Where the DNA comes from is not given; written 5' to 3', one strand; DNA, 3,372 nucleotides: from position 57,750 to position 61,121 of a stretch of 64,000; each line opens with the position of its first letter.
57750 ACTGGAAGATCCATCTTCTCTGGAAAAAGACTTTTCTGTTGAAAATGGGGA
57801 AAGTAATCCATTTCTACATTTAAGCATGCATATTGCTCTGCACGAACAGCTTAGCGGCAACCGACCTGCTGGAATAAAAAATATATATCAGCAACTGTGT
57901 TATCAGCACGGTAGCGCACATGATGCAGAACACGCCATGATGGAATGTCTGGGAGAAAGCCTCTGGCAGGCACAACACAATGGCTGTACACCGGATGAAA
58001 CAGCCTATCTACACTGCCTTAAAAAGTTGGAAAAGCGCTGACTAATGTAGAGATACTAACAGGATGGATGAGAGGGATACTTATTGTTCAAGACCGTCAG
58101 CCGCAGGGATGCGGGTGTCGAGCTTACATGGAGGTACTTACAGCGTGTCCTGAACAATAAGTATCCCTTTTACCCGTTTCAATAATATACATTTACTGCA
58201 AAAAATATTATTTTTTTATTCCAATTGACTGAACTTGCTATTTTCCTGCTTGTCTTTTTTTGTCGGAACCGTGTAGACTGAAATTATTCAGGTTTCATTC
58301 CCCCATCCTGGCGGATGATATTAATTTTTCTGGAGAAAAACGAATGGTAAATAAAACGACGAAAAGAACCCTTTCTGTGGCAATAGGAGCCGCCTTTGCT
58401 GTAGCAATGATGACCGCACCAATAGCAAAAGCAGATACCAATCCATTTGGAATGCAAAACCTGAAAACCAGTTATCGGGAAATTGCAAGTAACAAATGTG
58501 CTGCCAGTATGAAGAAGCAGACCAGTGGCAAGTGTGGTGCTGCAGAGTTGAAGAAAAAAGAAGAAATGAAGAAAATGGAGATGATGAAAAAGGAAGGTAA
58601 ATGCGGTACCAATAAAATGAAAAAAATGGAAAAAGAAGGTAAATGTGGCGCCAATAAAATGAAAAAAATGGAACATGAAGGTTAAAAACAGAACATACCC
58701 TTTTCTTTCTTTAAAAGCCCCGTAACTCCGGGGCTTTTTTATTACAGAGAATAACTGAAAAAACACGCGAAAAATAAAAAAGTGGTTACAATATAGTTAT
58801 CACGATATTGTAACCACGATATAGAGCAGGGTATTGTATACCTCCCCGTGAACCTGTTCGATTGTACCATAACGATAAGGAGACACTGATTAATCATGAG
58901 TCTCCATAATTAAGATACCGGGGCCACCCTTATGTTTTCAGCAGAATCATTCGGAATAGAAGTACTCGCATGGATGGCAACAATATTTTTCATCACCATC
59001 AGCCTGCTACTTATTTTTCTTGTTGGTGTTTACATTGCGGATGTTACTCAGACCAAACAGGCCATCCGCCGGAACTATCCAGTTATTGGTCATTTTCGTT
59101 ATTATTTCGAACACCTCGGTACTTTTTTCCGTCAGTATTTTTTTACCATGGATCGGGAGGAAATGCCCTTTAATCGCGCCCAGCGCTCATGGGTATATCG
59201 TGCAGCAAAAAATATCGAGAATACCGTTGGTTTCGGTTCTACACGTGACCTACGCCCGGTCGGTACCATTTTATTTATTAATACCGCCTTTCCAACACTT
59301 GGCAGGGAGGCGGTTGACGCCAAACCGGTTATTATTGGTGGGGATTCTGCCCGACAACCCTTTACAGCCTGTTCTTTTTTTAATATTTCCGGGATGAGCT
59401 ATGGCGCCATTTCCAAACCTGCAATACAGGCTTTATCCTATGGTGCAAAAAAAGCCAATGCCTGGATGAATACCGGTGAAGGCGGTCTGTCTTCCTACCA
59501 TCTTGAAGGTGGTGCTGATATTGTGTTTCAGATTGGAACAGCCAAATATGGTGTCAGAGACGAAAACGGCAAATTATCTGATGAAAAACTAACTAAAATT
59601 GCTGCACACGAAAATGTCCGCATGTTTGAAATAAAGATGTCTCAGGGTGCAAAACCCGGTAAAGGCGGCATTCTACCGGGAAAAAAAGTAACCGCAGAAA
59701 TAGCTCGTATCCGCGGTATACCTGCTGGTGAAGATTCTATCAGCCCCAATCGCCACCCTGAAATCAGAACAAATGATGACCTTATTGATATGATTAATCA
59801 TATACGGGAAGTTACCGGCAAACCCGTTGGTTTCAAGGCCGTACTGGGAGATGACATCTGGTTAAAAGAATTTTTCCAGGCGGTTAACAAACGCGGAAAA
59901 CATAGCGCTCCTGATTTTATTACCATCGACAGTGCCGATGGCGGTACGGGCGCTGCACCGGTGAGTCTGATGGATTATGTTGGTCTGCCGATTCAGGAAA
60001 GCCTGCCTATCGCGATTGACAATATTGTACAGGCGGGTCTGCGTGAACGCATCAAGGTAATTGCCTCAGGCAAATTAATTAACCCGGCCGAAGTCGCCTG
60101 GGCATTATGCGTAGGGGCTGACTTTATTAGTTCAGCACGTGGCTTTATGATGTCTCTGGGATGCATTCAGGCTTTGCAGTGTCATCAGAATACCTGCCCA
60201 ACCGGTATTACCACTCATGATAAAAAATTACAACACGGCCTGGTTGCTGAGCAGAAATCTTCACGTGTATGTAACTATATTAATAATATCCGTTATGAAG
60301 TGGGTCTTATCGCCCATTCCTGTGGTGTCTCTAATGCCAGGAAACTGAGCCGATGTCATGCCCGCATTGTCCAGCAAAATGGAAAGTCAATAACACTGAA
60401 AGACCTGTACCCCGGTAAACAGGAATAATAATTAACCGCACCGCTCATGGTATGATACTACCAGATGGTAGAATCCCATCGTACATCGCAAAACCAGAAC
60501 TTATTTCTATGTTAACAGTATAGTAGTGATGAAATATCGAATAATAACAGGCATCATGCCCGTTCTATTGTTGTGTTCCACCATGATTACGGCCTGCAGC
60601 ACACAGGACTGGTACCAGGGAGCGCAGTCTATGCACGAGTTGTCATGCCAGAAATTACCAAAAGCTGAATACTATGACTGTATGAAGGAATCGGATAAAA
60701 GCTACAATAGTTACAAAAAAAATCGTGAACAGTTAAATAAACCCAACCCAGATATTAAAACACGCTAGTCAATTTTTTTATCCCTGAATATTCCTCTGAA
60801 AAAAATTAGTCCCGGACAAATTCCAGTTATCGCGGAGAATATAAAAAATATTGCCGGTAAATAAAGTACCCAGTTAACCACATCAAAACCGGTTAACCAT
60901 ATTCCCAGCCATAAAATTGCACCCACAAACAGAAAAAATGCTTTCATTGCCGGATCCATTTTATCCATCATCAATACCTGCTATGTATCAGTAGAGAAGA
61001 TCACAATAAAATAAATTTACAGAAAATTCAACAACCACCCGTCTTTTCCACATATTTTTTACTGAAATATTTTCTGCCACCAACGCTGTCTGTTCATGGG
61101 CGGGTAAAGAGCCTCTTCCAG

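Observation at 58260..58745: Secreted EGKCG / Met-rich tandem-module protein: candidate metallophore-like peptide or periplasmic soft-metal sponge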

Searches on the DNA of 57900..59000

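Call 56: search_rna_families(source=window, start=57900, end=59000, threshold=evalue, max_evalue=1)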
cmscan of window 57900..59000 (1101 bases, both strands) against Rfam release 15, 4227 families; matches with E-value up to 1: 5.
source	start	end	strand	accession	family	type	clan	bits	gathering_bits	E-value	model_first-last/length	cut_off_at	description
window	58655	58743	+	RF01859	Phe_leader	Cis-reg; leader;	-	25.6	55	0.095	1-125/125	no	Phenylalanine leader peptide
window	58681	58750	+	RF02362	Yfr10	Gene; sRNA;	-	24.3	43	0.51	1-78/78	no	Cyanobacterial functional RNA 10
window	58662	58766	-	RF01770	rimP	Cis-reg; leader;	-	22.3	47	0.6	1-102/102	no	Gammaprotebacteria rimP leader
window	58196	58268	+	RF00580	SNORD91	Gene; snRNA; snoRNA; CD-box;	-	21.7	51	0.64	1-95/95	no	Small nucleolar RNA SNORD91 family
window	58715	58770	-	RF02236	asX2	Gene; sRNA;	-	19.3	70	0.5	1-87/87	no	Xanthomonas sRNA asX2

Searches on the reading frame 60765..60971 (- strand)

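Call 11: search_protein_families(library=pfam, proteins=[window:60765-60971:-])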
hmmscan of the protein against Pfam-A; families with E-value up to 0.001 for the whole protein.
window:60765-60971:- (68 aa): 1 family
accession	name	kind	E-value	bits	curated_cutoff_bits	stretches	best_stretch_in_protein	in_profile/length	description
PF11127.14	YgaP-like_TM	-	2.5e-05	24.8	25.3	1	14-61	14-60/66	Inner membrane protein YgaP-like, transmembrane domain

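Call 43: search_protein_families(library=ncbifam, proteins=[window:60765-60971:-], max_evalue=0.001)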
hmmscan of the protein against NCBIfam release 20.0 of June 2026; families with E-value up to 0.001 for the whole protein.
window:60765-60971:- (68 aa): 0 families
